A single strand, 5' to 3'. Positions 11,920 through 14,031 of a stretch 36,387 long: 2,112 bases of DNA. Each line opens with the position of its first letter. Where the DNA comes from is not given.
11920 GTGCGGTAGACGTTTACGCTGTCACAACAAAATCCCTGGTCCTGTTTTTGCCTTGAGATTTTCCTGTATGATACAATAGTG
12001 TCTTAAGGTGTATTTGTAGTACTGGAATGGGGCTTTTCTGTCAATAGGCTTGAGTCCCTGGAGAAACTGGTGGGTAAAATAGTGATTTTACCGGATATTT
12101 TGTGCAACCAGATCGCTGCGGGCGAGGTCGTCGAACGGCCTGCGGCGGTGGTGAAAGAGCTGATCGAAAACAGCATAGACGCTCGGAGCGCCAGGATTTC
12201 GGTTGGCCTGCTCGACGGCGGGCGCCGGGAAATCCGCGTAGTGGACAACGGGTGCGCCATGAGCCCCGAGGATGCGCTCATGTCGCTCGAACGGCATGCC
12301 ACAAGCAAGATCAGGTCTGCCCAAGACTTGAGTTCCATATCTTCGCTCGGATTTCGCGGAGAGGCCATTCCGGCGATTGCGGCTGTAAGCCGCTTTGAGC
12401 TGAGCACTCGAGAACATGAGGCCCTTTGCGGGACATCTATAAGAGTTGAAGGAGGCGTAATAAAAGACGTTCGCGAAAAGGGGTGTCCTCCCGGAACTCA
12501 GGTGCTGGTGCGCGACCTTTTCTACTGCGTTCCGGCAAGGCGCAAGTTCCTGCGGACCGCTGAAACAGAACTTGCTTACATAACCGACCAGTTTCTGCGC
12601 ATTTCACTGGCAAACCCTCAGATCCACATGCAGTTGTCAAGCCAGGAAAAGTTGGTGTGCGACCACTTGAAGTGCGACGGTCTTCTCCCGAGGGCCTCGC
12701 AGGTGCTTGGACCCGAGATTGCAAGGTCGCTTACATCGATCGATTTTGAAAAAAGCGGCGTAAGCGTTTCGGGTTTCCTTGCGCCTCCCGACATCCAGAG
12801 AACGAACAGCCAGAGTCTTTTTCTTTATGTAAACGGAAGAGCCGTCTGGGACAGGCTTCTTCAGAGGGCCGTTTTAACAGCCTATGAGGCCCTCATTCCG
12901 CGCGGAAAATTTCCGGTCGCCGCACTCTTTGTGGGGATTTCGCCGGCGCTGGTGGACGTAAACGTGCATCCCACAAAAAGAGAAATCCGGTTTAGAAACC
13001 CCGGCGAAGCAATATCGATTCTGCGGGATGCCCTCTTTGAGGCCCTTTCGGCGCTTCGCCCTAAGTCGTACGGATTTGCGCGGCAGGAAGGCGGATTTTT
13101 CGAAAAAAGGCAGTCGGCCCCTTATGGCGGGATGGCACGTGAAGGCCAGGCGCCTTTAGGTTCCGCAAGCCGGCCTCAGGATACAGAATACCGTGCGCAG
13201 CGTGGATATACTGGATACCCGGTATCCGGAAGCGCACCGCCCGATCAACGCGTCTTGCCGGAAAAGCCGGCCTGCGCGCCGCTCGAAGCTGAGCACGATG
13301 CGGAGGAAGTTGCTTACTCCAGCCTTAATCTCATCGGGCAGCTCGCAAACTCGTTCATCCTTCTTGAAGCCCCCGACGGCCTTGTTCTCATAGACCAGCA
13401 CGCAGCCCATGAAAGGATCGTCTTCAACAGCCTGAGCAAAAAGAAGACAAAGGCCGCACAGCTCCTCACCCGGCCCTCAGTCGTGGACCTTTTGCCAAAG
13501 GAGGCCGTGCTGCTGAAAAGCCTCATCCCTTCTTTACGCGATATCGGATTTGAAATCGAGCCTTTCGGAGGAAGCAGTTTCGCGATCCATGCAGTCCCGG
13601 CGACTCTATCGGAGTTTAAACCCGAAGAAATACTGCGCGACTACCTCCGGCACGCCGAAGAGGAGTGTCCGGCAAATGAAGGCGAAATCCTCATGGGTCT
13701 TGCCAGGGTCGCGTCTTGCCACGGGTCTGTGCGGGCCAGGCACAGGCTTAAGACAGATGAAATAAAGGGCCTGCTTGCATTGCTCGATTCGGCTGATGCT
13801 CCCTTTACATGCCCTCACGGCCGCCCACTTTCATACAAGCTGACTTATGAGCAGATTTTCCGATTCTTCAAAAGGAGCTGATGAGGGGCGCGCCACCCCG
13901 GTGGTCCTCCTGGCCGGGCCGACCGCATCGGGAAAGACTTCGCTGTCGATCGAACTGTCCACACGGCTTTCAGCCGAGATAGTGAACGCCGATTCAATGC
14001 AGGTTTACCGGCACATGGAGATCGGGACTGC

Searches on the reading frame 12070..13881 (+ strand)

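Call 98: search_protein_families(library=pfam, proteins=[window:12070-13881:+], max_evalue=0.00001)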
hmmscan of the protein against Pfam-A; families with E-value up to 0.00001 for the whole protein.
window:12070-13881:+ (603 aa): 4 families
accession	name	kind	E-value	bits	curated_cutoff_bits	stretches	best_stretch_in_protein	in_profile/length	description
PF01119.25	DNA_mis_repair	-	2.4e-34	117.9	26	1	210-326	2-118/119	DNA mismatch repair protein, C-terminal domain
PF08676.16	MutL_C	-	2.5e-32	111.9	25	1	422-560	1-142/142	MutL C terminal dimerisation domain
PF13589.12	HATPase_c_3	-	2.7e-08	34.4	25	1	25-120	4-99/137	Histidine kinase-, DNA gyrase B-, and HSP90-like ATPase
PF02518.31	HATPase_c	-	9.6e-06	26.4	26.4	0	23-78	5-63/111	Histidine kinase-, DNA gyrase B-, and HSP90-like ATPase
